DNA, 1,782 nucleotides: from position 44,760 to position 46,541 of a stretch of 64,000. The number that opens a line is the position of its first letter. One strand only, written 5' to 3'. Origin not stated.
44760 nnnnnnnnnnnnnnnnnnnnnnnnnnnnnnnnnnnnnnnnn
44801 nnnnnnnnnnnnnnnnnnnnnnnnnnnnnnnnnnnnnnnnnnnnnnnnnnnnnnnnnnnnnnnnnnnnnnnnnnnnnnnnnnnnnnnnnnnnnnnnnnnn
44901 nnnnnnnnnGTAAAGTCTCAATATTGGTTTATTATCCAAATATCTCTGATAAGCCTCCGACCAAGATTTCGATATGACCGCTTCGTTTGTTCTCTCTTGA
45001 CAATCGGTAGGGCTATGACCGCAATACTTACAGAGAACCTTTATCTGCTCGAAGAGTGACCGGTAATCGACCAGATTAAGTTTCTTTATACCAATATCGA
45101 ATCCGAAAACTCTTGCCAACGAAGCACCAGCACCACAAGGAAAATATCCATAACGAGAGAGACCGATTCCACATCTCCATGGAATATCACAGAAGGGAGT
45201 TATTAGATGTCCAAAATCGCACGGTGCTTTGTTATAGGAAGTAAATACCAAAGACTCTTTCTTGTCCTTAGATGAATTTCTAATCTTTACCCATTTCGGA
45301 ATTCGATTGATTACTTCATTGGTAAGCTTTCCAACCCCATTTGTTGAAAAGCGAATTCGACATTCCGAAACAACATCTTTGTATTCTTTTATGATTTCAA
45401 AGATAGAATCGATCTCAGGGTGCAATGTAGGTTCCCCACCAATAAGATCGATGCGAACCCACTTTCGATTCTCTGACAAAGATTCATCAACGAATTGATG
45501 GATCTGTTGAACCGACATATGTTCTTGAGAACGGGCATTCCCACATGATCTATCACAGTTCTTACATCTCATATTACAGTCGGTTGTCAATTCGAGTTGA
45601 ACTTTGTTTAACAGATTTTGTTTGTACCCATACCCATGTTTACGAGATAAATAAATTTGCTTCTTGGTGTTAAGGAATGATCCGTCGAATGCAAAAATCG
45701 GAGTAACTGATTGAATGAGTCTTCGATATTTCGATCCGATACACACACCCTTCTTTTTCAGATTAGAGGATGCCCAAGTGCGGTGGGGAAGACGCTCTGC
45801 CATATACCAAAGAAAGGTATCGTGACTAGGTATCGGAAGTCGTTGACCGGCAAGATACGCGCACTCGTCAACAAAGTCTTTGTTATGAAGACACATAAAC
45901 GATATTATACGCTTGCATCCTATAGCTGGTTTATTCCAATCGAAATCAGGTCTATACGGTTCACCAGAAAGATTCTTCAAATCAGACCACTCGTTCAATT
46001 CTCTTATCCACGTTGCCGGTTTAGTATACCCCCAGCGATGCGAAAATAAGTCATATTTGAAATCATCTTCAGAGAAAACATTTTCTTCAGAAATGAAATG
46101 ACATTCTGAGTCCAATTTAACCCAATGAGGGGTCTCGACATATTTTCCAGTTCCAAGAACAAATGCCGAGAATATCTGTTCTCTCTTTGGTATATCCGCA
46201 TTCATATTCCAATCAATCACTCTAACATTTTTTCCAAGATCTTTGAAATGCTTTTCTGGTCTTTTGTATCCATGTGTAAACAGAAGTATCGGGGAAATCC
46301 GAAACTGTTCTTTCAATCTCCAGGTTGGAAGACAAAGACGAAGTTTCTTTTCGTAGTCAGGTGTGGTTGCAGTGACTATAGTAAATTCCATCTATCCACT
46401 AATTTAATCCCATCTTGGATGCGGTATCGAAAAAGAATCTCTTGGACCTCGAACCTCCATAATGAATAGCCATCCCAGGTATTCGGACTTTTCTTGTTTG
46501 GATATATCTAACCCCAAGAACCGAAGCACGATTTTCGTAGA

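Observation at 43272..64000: About 21 kb phage-encoded glycan assembly and tailoring island (glycosyltransferases, methyltransferases, sulfotransferases, radical SAM)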

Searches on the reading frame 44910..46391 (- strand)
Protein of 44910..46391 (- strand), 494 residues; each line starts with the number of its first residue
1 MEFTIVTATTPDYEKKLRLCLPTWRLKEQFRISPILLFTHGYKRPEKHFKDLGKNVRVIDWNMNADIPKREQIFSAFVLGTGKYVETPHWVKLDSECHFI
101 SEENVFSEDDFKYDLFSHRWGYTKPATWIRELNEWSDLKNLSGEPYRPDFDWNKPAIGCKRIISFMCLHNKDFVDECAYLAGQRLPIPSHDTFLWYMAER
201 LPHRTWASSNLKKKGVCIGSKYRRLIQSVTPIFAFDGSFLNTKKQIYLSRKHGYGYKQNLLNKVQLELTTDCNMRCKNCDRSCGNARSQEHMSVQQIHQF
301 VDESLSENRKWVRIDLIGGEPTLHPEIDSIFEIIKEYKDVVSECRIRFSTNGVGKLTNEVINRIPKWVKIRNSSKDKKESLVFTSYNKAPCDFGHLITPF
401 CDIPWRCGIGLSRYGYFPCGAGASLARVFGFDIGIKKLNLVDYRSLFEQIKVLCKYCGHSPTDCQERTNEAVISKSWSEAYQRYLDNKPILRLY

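Call 4: search_protein_families(library=pfam, max_evalue=0.01, proteins=[window:44910-46391:-])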
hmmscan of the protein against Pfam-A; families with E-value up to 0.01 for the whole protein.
window:44910-46391:- (494 aa): 2 families
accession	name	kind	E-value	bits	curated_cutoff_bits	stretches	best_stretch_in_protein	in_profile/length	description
PF04055.27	Radical_SAM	-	5.6e-09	36.8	29.5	1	267-353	2-87/166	Radical SAM superfamily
PF13353.11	Fer4_12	-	2.9e-05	24.8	22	1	269-347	12-87/137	4Fe-4S single cluster domain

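Call 19: search_solved_structures(query=window:44910-46391:-, max_evalue=1)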
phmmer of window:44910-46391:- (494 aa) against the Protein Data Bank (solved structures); distinct sequences matched with E-value up to 1: 6.
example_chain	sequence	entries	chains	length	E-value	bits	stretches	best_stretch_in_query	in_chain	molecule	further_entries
5wgg_A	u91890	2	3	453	2.8e-08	36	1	259-358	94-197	Radical SAM domain protein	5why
7wzv_A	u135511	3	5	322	0.00085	21.3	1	264-336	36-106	4Fe-4S cluster-binding domain-containing protein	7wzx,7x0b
7tol_A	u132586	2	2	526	0.055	15.3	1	265-358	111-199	glycerol dibiphytanyl glycerol tetraether - macrocyclic archaeol synthase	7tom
5v1q_A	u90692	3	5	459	0.11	14.4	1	184-338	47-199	Radical SAM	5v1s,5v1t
2a5h_A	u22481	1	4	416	0.2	13.5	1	262-367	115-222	L-lysine 2,3-aminomutase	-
8wm2_A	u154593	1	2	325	0.7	11.7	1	267-341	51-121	Fe-S radical SAM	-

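Call 21: search_protein_families(library=phrogs, max_evalue=0.01, proteins=[window:44910-46391:-])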
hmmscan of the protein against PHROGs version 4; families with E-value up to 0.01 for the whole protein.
window:44910-46391:- (494 aa): 7 families
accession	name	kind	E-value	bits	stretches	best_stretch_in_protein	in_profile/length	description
phrog_1802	-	other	3.1e-11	43.8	1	259-386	41-163/556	radical SAM domain-containing protein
phrog_21308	-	other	4.2e-09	36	1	253-355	401-503/735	radical SAM domain-containing protein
phrog_13987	-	other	6.3e-09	36.6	1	255-357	8-106/274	radical SAM domain-containing protein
phrog_626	-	DNA, RNA and nucleotide metabolism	1.4e-05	25.8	1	270-346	24-101/164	anaerobic ribonucleotide reductase small subunit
phrog_2076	-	moron, auxiliary metabolic gene and host takeover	0.00014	22.4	1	270-365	39-134/247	QueE-like radical SAM domain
phrog_16999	-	other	0.0034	18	1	257-331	6-76/288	Fe-S oxidoreductase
phrog_27238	-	other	0.01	16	0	254-353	15-106/338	radical SAM domain-containing protein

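Call 22: search_protein_families(library=ncbifam, max_evalue=0.01, proteins=[window:44910-46391:-])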
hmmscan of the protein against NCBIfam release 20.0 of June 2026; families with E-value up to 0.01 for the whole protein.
window:44910-46391:- (494 aa): 54 families (the best 25 are shown)
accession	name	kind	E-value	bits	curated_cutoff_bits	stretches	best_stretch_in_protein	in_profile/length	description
TIGR02666.1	moaA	equivalog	9e-11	41.3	284.05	1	262-353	10-101/336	GTP 3',8-cyclase MoaA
NF038283.1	viperin_w_prok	equivalog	7e-10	38.5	180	1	264-368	4-107/281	viperin family antiviral radical SAM protein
TIGR04317.1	W_rSAM_matur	equivalog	1.4e-09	37.5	380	1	262-353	4-89/349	tungsten cofactor oxidoreductase radical SAM maturase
TIGR04167.1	rSAM_SeCys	equivalog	2.1e-09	37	300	1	258-344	4-88/303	arsenosugar biosynthesis radical SAM (seleno)protein ArsS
NF047865.1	rSAM_PapB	equivalog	4.1e-09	36.1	340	1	264-364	5-107/330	PapB family radical SAM/SPASM ranthipeptide maturase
NF001199.0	PRK00164.2-1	equivalog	7.3e-09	35.2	231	1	262-353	12-97/308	GTP 3',8-cyclase MoaA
TIGR02668.1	moaA_archaeal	equivalog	8.1e-09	34.9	325.25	1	261-353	9-95/303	GTP 3',8-cyclase MoaA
TIGR03962.1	mycofact_rSAM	equivalog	1.2e-08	34.6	265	1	266-365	16-106/339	mycofactocin radical SAM maturase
NF040492.1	not_ScfB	exception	1.5e-08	34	855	1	257-363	90-200/450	ScfB-related radical SAM/SPASM orphan maturase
TIGR04115.1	rSAM_Cxxx_rpt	equivalog_domain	2.7e-08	33.7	350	1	264-368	4-116/359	radical SAM peptide maturase, CXXX-repeat target family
NF045646.2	rSAM_Se_TrsS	equivalog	2.9e-08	32.7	490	1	264-353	88-171/441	radical SAM (seleno)protein TrsS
TIGR03963.1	rSAM_QueE_Clost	equivalog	6e-08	32.6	260.1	1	270-364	27-116/219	putative 7-carboxy-7-deazaguanine synthase QueE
TIGR04068.1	rSAM_ocin_clost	equivalog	7.7e-08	31.6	500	1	257-361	79-187/462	Cys-rich peptide radical SAM maturase CcpM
NF033640.1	N_Twi_rSAM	subfamily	1.1e-07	31.3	170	1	256-370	104-230/398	twitch domain-containing radical SAM protein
TIGR03978.1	rSAM_paired_1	equivalog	3.4e-07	29.4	370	1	268-339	89-162/466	His-Xaa-Ser system radical SAM maturase HxsB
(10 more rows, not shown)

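Call 68: find_homologous_proteins(query=window:44910-46391:-, max_evalue=0.001)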
Query window:44910-46391:- (494 aa): 161 proteins with E <= 0.001 among 3880 candidates; the best 120 are listed.
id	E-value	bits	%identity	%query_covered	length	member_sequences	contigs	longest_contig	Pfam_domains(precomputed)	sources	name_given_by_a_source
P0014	0.0e+0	1187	100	100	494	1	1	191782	PF04055.28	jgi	-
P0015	1.5e-165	570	51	100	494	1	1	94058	PF04055.28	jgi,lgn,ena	-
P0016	1.4e-162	560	50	100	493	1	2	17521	PF13353.12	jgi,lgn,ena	-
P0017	4.9e-155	535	49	98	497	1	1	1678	PF04055.28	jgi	-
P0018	3.3e-151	523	48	95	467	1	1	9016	-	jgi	-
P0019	6.5e-151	522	49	99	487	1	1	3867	PF04055.28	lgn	-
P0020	2.9e-140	487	47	98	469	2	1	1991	PF04055.28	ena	-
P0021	7.3e-137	475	44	99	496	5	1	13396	PF04055.28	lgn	-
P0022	9.3e-136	472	44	98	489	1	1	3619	PF04055.28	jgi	jgi:hypothetical protein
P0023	3.4e-135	470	44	98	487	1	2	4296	PF04055.28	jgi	-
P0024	1.7e-134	467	44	97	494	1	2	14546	PF04055.28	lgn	-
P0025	9.3e-133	462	46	99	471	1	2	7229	PF04055.28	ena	-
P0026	4.8e-127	443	43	98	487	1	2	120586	PF04055.28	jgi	jgi:hypothetical protein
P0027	7.2e-126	439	44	98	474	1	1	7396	PF04055.28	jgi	jgi:hypothetical protein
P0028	5.4e-125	436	43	100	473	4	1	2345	PF04055.28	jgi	-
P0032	9.4e-124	432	43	98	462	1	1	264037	PF04055.28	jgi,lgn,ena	-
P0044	1.0e-119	419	43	97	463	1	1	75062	PF04055.28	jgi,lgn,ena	-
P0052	7.9e-118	412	43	98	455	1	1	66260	PF04055.28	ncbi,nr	ncbi:MAG: radical SAM protein [bacterium]|nr:radical SAM protein [bacterium]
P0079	2.5e-112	394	43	98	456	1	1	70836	PF04055.28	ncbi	-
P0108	1.3e-101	359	39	98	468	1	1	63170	PF04055.28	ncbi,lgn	-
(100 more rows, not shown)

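Call 69: find_encoding_contigs(protein=P0015, flank=10000, max_places=2)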
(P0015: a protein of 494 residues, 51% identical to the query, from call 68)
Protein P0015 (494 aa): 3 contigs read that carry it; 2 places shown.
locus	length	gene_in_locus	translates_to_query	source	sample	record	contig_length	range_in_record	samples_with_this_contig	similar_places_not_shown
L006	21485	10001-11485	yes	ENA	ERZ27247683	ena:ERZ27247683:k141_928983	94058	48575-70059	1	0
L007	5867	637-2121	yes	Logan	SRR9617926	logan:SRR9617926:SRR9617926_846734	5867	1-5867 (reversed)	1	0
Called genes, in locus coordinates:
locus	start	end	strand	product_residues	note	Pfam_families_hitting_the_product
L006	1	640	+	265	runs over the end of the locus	-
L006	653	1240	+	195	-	-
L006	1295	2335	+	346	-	PF09414:RNA_ligase, PF18043:T4_Rnl2_C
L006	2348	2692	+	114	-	PF02810:SEC-C (weak)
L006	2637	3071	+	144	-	-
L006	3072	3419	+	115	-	-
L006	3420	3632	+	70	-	-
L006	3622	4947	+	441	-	PF05406:WGR, PF02877:PARP_reg (weak), PF00644:PARP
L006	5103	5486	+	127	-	-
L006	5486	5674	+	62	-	-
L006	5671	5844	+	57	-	-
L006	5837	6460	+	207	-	-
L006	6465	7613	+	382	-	PF01068:DNA_ligase_A_M, PF14743:DNA_ligase_OB_2 (weak)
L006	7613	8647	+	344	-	-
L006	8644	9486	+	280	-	PF01501:Glyco_transf_8 (weak)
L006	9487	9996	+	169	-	PF13578:Methyltransf_24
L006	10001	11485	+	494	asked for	PF04055:Radical_SAM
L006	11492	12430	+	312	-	-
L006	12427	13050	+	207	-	PF13521:AAA_28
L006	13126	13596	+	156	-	-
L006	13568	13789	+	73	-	-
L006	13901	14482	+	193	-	-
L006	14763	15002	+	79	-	-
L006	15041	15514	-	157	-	-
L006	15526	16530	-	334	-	-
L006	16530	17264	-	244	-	PF26809:Phage_T4_gp13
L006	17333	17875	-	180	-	PF02037:SAP, PF18953:SAP_new25 (weak)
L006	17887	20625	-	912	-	-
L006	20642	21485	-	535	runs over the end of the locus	PF18905:DUF5661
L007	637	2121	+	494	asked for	PF04055:Radical_SAM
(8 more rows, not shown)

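Call 70: find_encoding_contigs(protein=P0032, flank=10000, max_places=2)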
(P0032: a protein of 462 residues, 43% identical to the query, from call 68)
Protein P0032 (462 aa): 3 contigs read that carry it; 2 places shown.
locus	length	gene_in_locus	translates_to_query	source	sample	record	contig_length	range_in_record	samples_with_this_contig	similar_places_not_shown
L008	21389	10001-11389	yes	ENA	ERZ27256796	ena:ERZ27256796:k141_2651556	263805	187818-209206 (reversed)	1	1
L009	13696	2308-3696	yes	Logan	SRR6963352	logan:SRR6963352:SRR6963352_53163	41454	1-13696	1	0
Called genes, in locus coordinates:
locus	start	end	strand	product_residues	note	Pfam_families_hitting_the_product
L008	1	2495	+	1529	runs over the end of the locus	-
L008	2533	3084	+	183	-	-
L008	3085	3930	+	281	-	PF11649:T4_neck-protein (weak)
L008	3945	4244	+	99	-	-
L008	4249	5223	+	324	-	-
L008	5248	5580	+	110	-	-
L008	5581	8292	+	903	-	-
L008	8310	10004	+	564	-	PF01973:MptE-like (faint)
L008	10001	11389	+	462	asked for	PF04055:Radical_SAM (weak)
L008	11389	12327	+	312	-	-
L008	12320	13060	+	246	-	PF00535:Glycos_transf_2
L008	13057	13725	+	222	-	PF05050:Methyltransf_21 (weak)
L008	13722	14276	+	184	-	PF13578:Methyltransf_24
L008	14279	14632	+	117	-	PF07883:Cupin_2 (weak)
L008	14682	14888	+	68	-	-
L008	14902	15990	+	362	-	-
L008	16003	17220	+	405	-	PF22842:Pel9A-like_beta_helix (faint)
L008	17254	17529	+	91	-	-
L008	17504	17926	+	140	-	-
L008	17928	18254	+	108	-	-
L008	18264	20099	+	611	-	PF07230:Portal_T4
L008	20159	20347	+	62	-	-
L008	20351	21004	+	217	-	PF03420:Peptidase_S77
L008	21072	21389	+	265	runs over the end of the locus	PF25623:T4_CASP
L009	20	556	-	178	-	-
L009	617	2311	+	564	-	PF01973:MptE-like (faint)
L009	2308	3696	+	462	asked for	PF04055:Radical_SAM (weak)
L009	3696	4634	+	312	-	-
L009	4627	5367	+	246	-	PF00535:Glycos_transf_2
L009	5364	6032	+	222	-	PF05050:Methyltransf_21 (weak)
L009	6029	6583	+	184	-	PF13578:Methyltransf_24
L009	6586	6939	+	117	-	PF07883:Cupin_2 (weak)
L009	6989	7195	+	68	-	-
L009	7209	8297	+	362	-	-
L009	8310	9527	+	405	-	PF22842:Pel9A-like_beta_helix (faint)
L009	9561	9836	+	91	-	-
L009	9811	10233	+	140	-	-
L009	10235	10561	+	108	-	-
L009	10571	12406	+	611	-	PF07230:Portal_T4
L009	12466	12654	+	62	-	-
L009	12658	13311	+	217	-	PF03420:Peptidase_S77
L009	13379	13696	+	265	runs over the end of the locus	PF25623:T4_CASP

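Call 71: find_encoding_contigs(protein=P0052, flank=10000, max_places=1)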
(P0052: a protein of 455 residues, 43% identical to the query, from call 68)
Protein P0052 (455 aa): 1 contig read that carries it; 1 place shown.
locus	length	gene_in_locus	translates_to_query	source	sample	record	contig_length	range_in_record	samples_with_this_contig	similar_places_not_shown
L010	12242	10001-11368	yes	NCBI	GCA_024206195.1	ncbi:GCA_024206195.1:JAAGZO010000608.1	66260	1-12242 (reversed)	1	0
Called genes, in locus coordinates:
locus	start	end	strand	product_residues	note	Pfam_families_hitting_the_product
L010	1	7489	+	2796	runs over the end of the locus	-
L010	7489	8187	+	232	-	PF00072:Response_reg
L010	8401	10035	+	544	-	-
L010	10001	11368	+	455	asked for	PF04055:Radical_SAM (weak)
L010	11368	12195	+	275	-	-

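Call 72: find_encoding_contigs(protein=P0026, flank=10000, max_places=1)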
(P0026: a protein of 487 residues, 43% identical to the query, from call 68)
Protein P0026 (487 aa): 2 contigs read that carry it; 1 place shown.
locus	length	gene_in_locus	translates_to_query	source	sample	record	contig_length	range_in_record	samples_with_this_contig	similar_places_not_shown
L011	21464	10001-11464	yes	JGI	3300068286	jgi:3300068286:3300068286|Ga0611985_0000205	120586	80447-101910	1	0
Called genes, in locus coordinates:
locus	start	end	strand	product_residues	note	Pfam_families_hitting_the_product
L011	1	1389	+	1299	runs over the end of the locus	-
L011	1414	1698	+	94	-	-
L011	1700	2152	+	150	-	-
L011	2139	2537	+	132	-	-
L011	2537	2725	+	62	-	PF06289:FlbD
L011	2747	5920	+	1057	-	-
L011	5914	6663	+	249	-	-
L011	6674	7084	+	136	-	-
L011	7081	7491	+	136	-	-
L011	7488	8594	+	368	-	PF01973:MptE-like (faint)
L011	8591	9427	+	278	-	-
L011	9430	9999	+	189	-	PF03567:Sulfotransfer_2 (weak)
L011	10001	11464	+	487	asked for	PF04055:Radical_SAM (weak)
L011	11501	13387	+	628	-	-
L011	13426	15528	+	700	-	-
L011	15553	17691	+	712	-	-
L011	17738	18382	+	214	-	-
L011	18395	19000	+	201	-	-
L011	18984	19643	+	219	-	-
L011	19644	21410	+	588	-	-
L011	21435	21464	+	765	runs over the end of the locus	-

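Call 83: search_dna_similar(query=window:44910-46391:-, collection=phages, mode=protein, max_rows=30, max_evalue=0.00001)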
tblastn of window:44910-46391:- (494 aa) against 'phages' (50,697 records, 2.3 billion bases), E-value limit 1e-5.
No match.

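Call 94: predict_structure(alignment_id=A3)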
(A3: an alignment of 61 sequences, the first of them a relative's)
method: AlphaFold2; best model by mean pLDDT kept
length: 494 residues; sequences in the alignment: 61
mean_pLDDT: 94.5   pTM: 0.86
mean pLDDT of the five models: 94.5, 94.0, 93.6, 93.1, 92.4
residues with pLDDT >= 90: 425; 70-90: 62; 50-70: 7; < 50: 0
segments of 3 or more residues with pLDDT < 50: none
pLDDT, mean of each block of 10 residues (from residue 1): 96 96 95 96 95 94 89 96 98 98 97 98 94 97 89 90 97 98 96 97 98 97 94 86 86 90 97 90 93 98 98 96 97 98 97 91 96 70 93 93 95 98 97 98 96 96 93 97 96 98
secondary structure, 60 per line:
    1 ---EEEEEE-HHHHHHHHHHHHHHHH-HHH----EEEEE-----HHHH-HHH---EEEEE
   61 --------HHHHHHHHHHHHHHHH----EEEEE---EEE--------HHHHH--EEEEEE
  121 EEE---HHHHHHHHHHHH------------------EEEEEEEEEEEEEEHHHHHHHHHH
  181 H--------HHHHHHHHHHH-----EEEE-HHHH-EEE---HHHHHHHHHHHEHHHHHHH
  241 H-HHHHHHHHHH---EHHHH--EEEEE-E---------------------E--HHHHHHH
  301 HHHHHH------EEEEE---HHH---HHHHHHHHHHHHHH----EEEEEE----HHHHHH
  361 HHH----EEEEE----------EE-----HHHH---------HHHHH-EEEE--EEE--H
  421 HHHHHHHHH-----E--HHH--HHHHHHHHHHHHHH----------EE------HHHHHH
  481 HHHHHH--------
elements in order: E4-9 H11-26 E35-39 H45-48 E56-60 H69-84 E89-93 E97-99 H108-112 E115-123 H127-138 E157-170 H171-181 H190-200 E206-209 H211-214 E216-218 H222-232 H234-241 H243-252 H257-260 E263-267 H294-306 E313-317 H327-340 E345-350 H355-363 E368-372 H390-393 H403-407 E409-412 E415-417 H420-429 H443-456 H475-486
